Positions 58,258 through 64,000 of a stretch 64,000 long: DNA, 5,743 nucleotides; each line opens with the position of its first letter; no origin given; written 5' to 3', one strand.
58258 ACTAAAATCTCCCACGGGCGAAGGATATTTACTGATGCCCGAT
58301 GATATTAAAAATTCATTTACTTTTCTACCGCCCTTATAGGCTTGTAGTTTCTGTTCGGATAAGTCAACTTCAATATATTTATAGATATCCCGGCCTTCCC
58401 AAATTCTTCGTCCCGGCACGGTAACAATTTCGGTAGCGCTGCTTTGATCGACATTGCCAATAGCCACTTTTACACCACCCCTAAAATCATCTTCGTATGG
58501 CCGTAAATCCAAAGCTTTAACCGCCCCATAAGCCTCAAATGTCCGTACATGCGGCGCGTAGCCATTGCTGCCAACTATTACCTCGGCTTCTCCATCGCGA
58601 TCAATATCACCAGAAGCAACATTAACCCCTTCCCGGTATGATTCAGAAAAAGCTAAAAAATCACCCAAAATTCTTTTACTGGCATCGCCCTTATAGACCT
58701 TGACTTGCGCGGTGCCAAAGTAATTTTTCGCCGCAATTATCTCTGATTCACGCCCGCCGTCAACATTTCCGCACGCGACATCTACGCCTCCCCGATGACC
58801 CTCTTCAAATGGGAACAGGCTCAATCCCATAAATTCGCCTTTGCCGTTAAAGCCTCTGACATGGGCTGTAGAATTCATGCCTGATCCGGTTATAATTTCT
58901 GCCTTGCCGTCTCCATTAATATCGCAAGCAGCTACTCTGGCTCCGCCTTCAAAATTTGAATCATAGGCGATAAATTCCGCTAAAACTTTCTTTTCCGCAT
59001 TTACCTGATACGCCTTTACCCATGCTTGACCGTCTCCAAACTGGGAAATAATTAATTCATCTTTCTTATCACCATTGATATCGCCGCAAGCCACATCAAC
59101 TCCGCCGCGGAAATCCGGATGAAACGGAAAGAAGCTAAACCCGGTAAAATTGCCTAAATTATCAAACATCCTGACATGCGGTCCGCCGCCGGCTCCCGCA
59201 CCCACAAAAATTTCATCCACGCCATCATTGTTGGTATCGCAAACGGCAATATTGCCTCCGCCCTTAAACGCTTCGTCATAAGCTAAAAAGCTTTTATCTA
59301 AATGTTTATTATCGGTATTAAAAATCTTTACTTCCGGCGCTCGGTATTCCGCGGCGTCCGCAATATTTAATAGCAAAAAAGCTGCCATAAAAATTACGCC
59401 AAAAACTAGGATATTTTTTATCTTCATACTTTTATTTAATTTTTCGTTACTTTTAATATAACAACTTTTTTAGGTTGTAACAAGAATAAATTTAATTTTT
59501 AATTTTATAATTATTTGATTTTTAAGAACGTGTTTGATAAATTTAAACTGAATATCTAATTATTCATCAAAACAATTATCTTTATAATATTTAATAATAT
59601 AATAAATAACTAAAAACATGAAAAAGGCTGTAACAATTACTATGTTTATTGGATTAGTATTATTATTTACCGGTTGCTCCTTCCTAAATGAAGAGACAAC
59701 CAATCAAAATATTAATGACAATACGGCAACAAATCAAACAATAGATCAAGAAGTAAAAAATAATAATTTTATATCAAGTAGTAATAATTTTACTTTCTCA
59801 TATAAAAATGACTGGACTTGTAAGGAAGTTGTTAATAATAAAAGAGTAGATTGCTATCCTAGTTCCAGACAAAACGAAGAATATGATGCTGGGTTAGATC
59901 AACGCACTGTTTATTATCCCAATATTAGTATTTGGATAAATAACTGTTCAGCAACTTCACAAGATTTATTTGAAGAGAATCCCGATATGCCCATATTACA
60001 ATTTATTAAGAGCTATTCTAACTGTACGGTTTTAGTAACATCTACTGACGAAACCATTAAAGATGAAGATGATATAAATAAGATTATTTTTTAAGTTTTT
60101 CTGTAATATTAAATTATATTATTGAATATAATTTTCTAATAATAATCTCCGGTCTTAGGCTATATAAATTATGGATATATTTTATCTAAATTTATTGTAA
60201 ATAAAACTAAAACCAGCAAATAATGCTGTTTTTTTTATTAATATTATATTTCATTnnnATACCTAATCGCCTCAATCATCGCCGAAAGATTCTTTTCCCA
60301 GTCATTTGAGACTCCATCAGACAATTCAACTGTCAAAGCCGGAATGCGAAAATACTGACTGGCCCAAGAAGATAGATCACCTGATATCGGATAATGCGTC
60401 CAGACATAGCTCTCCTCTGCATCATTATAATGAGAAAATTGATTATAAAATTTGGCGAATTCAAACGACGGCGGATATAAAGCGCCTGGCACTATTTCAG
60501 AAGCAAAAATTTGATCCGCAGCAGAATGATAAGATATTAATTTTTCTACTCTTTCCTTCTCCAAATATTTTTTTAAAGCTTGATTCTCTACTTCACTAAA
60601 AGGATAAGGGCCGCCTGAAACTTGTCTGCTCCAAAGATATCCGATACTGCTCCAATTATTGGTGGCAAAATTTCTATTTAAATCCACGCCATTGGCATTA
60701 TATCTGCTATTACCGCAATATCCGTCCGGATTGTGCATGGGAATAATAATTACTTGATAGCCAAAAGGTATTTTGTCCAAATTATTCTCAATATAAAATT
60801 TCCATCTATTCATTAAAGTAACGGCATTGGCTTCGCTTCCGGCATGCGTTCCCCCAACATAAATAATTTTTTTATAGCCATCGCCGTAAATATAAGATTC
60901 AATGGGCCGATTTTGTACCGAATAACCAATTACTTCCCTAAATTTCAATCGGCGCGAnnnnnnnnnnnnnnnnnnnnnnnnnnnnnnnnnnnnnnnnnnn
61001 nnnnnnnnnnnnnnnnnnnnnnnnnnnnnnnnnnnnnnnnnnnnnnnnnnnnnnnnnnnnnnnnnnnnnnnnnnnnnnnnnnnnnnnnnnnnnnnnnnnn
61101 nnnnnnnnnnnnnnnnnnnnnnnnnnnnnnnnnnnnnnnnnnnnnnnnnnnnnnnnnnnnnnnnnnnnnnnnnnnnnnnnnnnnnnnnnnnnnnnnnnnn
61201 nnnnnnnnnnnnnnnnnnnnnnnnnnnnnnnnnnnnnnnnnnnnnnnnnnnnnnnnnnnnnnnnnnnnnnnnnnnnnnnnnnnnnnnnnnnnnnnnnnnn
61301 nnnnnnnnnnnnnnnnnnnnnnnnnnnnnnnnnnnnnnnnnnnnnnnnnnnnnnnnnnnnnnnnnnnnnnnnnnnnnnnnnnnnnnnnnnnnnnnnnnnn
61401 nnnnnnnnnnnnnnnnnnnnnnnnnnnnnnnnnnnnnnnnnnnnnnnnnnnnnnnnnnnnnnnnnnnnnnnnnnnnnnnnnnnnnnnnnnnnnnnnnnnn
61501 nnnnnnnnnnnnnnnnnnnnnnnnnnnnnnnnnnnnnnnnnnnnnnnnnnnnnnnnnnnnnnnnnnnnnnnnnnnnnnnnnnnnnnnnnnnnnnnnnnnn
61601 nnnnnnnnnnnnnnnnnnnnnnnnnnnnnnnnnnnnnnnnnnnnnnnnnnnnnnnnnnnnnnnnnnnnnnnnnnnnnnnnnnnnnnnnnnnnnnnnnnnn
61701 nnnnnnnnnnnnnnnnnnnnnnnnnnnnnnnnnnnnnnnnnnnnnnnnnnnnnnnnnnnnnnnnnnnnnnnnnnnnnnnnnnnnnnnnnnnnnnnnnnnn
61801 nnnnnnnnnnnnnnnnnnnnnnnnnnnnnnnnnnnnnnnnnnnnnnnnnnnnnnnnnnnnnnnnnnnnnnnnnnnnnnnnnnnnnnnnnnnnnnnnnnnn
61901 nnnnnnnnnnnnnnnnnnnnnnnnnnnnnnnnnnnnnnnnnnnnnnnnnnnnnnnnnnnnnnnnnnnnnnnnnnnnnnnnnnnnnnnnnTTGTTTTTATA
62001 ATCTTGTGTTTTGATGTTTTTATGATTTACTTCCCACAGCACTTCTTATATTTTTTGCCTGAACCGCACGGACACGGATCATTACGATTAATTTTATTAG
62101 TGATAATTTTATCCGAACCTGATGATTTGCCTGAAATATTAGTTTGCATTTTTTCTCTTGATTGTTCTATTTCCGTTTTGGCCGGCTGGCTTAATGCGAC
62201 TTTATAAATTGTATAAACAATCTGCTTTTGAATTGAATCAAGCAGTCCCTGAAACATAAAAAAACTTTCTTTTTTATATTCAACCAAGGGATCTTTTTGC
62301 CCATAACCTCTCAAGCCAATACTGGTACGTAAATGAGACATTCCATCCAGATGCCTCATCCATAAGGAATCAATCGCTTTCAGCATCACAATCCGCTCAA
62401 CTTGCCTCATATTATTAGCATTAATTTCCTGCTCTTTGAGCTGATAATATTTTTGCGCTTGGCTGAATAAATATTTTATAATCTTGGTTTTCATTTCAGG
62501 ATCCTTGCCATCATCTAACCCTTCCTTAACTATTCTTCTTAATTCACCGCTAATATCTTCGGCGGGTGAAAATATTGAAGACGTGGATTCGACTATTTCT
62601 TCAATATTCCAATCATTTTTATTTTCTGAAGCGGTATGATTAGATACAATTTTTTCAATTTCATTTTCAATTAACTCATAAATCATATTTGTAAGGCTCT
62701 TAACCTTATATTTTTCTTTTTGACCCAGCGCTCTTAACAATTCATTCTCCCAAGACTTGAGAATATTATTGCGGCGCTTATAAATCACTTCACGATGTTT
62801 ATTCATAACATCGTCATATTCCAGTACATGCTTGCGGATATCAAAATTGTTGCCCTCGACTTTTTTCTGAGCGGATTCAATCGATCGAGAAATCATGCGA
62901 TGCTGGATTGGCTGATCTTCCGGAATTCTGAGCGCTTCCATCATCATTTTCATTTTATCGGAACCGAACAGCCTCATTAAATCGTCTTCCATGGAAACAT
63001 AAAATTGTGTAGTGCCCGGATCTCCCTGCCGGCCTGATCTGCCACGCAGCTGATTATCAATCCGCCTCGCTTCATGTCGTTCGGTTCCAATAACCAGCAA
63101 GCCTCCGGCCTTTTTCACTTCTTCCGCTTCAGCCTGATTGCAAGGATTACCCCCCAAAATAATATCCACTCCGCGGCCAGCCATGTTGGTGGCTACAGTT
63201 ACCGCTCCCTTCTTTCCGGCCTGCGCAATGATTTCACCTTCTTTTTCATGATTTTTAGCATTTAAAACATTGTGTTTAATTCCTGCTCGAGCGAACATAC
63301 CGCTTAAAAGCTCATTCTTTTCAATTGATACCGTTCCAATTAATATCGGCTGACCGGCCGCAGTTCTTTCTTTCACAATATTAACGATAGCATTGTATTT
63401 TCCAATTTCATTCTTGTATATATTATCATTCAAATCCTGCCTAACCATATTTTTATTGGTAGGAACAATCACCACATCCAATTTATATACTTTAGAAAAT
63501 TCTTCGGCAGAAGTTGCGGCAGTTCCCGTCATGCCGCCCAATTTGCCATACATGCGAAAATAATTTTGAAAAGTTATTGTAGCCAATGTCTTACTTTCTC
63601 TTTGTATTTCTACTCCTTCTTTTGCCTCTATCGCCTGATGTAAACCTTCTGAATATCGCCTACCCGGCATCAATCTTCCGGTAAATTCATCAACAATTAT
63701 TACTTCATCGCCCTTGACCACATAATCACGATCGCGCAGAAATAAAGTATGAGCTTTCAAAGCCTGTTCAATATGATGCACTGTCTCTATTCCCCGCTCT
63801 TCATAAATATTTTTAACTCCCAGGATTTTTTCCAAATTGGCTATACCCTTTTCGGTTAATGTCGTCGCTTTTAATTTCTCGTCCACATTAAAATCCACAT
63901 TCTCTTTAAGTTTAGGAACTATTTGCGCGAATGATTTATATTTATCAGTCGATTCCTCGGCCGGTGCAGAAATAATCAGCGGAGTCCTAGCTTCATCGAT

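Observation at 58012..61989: Paired FG-GAP beta-propeller fusions to an L,D-transpeptidase and an M14 carboxypeptidase flanking a lipoprotein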

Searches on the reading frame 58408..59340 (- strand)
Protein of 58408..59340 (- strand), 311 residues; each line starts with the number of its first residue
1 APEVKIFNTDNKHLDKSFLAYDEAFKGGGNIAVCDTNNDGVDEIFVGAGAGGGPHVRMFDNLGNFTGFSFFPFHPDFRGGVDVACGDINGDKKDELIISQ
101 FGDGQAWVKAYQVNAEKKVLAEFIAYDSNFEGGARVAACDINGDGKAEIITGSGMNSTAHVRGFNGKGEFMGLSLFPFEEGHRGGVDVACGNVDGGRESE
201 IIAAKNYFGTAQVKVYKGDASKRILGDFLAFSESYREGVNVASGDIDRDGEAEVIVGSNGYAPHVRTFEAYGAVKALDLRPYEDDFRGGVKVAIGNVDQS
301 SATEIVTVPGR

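Call 81: search_solved_structures(query=window:58408-59340:-, max_evalue=1, show_alignments=2)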
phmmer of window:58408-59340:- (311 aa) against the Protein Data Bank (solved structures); distinct sequences matched with E-value up to 1: 2.
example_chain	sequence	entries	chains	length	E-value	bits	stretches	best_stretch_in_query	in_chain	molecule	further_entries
6mlt_A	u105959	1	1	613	0.14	15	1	103-209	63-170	Hemolysin-related protein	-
5xy3_c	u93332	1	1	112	0.47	13.2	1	232-306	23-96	60S ribosomal protein L30, putative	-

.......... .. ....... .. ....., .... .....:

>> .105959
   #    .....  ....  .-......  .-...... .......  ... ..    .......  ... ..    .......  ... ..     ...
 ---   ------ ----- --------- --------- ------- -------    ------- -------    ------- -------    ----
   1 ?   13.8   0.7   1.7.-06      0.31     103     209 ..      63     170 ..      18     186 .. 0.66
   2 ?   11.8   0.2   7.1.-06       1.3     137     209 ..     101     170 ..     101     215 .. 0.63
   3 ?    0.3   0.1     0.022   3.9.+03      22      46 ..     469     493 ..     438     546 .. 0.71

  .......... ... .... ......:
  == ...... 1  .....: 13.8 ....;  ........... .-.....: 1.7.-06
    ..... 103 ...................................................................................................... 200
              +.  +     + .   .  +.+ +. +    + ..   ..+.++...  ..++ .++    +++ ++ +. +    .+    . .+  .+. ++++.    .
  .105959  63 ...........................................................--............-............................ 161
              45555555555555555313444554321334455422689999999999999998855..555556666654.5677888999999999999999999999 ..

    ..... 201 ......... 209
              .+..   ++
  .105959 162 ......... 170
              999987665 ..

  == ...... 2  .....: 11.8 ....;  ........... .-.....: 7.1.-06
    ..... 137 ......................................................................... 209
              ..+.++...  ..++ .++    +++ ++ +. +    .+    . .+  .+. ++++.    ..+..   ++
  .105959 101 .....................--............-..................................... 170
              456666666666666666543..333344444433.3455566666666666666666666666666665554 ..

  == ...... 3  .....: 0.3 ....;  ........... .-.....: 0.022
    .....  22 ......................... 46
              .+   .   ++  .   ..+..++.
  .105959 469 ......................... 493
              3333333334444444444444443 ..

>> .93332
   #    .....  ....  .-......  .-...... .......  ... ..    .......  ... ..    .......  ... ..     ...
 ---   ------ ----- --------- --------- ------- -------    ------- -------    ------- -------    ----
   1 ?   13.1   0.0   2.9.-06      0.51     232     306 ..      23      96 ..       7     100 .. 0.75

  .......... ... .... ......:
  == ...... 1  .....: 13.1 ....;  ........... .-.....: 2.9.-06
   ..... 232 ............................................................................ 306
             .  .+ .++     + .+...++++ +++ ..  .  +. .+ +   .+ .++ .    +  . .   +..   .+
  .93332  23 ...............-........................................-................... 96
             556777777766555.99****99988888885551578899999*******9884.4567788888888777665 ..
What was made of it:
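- It has no significant sequence match to any solved protein (best E 0.14, call 81).
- Tried and rejected: Sequence search of the propeller alone against the PDB: nothing significant (call 81).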

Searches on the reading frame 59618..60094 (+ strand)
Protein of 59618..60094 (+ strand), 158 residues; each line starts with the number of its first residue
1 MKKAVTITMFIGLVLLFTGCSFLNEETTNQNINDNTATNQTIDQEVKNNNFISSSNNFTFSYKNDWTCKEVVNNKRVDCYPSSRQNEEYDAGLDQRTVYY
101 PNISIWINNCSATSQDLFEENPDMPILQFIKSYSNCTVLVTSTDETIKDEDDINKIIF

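Call 3: search_protein_families(library=pfam, proteins=[window:59618-60094:+], max_evalue=0.1)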
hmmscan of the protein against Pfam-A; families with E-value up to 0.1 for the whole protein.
window:59618-60094:+ (158 aa): 1 family
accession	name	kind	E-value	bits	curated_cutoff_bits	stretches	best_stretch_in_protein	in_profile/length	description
PF18933.6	PsbP_2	-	0.0001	22.8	27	1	10-152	8-115/184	PsbP-like protein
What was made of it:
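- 59618..60094 (+): Small lipoprotein gene (158 aa, lipobox LLFTG-C); a strain-specific low-GC insertion, not part of the conserved unit. PsbP_2 match below cut-off (call 3).
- On PsbP_2 (PF18933), considered for the lipoprotein: 22.8 bits against 27 (call 3).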

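Call 4: search_protein_families(library=ncbifam, proteins=[window:59618-60094:+], max_evalue=0.1)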
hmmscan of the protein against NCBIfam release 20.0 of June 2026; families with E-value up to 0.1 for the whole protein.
window:59618-60094:+ (158 aa): 7 families
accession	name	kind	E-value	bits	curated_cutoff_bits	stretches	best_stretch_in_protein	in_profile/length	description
NF041428.1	TrsH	subfamily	0.00017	21.7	150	1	1-79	1-76/149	TrsH/TraH family protein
NF058647.1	lipo_LytA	equivalog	0.0029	17.8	110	1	1-61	1-58/107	acidic lipoprotein LytA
NF041193.1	lipo_SP0191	subfamily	0.016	15.2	75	1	1-52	1-52/190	SP0191 family lipoprotein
NF045774.1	cytochro_C551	exception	0.023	14.6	118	1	1-51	1-50/110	cytochrome c551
NF040598.1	Ala_zip_lipo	subfamily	0.044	14.3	43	1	4-48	2-40/90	Lpp/OprI family alanine-zipper lipoprotein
NF041742.1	WGxxGxxG_fam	subfamily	0.055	14.1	35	0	1-50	1-49/69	WGxxGxxG family protein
NF033553.1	MerP_Gpos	exception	0.057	13.3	110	1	2-44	3-43/112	mercury resistance system substrate-binding protein MerP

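Call 52: list_cluster_members(proteins=[P0001, P0121, window:59618-60091:+])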
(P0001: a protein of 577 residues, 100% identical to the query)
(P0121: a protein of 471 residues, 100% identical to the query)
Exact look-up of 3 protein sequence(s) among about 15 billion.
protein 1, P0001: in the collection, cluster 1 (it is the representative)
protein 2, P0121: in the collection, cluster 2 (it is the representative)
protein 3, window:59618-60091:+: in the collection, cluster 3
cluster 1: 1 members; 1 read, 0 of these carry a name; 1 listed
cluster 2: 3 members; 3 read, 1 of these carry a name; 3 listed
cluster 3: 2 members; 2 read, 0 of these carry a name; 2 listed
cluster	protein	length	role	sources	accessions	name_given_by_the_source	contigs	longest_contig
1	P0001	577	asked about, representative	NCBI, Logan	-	-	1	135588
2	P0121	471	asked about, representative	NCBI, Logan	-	-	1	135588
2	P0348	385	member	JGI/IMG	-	hypothetical protein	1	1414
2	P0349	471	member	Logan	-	-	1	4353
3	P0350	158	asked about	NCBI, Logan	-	-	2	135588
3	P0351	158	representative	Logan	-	-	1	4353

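Call 54: search_protein_representatives(protein=window:59618-60094:+)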
Query: 158 residues. Proteins with E-value up to 0.001 (for the whole library): 24; up to 1e-10: 21; up to 1e-30: 1. The best 24 are listed.
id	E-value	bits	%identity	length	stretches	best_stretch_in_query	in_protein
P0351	7.4e-94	327.9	95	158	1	1-158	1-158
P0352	7.3e-30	120.2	55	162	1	46-158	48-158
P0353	8.4e-29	116.8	41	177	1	4-158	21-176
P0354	2.0e-28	115.6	48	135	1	43-157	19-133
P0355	2.9e-26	108.6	48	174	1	30-157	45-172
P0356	1.1e-22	96.9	38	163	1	8-157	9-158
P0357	3.2e-22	95.4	42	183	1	43-157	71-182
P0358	1.0e-21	93.8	45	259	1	37-154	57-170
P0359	5.9e-20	88.1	37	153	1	14-143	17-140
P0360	3.5e-19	85.6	38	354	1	26-157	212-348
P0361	4.2e-19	85.3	33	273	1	2-157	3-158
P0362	1.8e-17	80.0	44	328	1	53-151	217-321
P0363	4.7e-17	78.7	37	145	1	29-147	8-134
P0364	2.8e-16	76.2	41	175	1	3-111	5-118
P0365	6.7e-16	74.9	43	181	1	24-157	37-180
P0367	3.0e-15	72.8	32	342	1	8-157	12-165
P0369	4.0e-15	72.4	37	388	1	43-158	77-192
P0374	4.7e-05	39.7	32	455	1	49-158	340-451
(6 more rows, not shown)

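Call 69: search_protein_families(library=pfam, proteins=[P0352, P0353, P0355, P0358, P0360, P0361, P0362, P0367, P0369, P0374], max_evalue=0.01)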
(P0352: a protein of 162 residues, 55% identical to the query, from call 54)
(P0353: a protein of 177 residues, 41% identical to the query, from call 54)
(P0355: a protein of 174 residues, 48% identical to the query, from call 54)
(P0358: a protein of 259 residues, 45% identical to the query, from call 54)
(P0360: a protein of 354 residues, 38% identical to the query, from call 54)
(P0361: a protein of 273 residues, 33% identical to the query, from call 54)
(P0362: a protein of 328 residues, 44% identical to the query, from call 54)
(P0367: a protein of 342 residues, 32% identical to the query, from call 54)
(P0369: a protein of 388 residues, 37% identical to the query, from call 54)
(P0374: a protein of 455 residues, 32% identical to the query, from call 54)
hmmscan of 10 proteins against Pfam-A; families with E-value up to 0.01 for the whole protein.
P0352 (162 aa): 0 families

P0353 (177 aa): 1 family
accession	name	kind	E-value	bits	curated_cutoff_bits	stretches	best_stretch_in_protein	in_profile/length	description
PF18933.6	PsbP_2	-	4.1e-05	24.1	27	1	25-152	4-117/184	PsbP-like protein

P0355 (174 aa): 2 families
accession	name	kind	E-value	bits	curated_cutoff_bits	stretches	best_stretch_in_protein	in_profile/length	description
PF18933.6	PsbP_2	-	0.00019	21.9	27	1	48-104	26-83/184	PsbP-like protein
PF08139.17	LPAM_1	-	0.0057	17.5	20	0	1-18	1-18/18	Prokaryotic membrane lipoprotein lipid attachment site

P0358 (259 aa): 1 family
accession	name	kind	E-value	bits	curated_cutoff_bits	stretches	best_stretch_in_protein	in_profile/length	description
PF21807.2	PfEMP1_CIDRalpha1_dom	-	0.0063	16.8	27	0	171-194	4-27/59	PfEMP1 protein, CIDRalpha1 domain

P0360 (354 aa): 0 families

P0361 (273 aa): 0 families

P0362 (328 aa): 1 family
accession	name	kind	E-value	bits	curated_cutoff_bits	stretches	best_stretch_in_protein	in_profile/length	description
PF18933.6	PsbP_2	-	1.2e-08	35.6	27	1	44-192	15-164/184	PsbP-like protein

P0367 (342 aa): 0 families

P0369 (388 aa): 0 families

P0374 (455 aa): 1 family
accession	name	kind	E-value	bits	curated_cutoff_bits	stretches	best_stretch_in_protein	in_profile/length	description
PF06445.20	GyrI-like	-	4e-09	37.4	26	1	29-171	1-138/155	GyrI-like small molecule binding domain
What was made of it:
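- On PsbP_2 (PF18933), considered for the lipoprotein: Relatives are also mostly below cut-off (call 69).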

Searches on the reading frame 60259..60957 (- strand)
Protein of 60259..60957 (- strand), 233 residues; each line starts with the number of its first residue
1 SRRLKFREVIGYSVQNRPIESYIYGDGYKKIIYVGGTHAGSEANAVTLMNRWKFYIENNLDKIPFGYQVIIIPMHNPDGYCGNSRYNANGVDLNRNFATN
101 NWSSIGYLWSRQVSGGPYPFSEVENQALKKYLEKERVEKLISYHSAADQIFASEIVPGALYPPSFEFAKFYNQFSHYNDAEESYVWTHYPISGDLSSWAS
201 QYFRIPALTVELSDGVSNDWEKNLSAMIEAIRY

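Call 18: find_homologous_proteins(query=window:60259-60957:-, max_evalue=0.001)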
Query window:60259-60957:- (233 aa): 464 proteins with E <= 0.001 among 769 candidates; the best 120 are listed.
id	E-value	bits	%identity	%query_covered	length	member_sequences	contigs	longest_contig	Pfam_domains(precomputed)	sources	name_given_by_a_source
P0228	1.4e-104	367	69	100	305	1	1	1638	PF00246.30,PF10994.14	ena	-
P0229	2.0e-38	151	38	99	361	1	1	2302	PF00246.30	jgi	jgi:predicted deacylase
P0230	1.9e-35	141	37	97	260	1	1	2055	PF00246.30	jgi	jgi:predicted deacylase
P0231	1.0e-34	138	37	100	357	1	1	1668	PF00246.30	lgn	-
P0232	1.7e-33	134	37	97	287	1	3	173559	PF00246.30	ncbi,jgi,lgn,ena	ncbi:MAG: M14 family metallopeptidase [Candidatus Paceibacterota bacterium]|jgi:hypothetical protein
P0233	2.2e-33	134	38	97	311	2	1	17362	PF00246.30,PF01476.27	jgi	jgi:predicted deacylase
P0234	6.6e-32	129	39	92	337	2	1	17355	PF00246.30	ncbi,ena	-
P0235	7.2e-32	129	34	97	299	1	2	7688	PF00246.30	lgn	-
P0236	1.2e-31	128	36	98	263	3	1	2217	PF00246.30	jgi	jgi:hypothetical protein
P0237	2.2e-30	124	35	97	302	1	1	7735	PF00246.30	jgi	jgi:hypothetical protein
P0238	3.9e-30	124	36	97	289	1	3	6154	PF00246.30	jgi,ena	-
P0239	5.6e-30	123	39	94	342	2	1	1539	PF00246.30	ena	-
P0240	1.0e-29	122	37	97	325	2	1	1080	PF00246.30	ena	-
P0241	1.1e-29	122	39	95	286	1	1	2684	PF00246.30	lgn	-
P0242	1.6e-29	121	38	94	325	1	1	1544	PF00246.30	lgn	-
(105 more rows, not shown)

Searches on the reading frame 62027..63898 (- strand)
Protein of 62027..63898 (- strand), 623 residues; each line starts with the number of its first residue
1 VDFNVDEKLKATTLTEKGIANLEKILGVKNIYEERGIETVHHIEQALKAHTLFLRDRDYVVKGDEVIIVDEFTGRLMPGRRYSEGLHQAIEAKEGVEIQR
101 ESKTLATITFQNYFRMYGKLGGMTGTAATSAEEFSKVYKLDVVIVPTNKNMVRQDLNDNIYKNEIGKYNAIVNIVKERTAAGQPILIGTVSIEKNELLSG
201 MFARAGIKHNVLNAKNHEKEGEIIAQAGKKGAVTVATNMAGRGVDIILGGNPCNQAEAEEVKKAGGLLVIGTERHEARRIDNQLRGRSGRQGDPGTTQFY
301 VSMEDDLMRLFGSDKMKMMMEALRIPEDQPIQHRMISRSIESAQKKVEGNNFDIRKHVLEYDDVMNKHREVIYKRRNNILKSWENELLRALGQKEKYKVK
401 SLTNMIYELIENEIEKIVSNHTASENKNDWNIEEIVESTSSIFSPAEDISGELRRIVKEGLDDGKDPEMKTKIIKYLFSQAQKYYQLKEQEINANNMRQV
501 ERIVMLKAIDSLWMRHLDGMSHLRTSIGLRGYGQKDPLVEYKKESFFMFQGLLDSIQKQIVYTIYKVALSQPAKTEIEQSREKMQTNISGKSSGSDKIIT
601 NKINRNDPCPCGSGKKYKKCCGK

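Call 36: search_protein_families(library=pfam, proteins=[window:62027-63898:-], max_evalue=0.00001)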
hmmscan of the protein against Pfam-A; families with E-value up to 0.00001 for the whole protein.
window:62027-63898:- (623 aa): 5 families
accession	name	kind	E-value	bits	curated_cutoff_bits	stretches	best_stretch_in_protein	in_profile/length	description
PF21090.3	P-loop_SecA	-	5.7e-80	268.2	27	2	151-257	2-108/205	SecA P-loop domain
PF07516.18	SecA_SW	-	2.6e-65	220.7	26.7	1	330-567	1-199/200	SecA Wing and Scaffold domain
PF01043.26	SecA_PP_bind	-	1.7e-37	128.8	23.5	1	2-91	21-110/110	SecA preprotein cross-linking domain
PF07517.20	SecA_DEAD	-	5.8e-18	65.6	24.6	1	83-135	238-290/290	SecA DEAD-like domain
PF02810.21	SEC-C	-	5.1e-10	39.5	20.4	1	605-623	1-19/19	SEC-C motif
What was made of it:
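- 62027..64000 (-): secA (3' part; runs off the window), upstream neighbour in the same orientation, 37 bp from the M14 gene. Pfam SecA domains (call 36).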
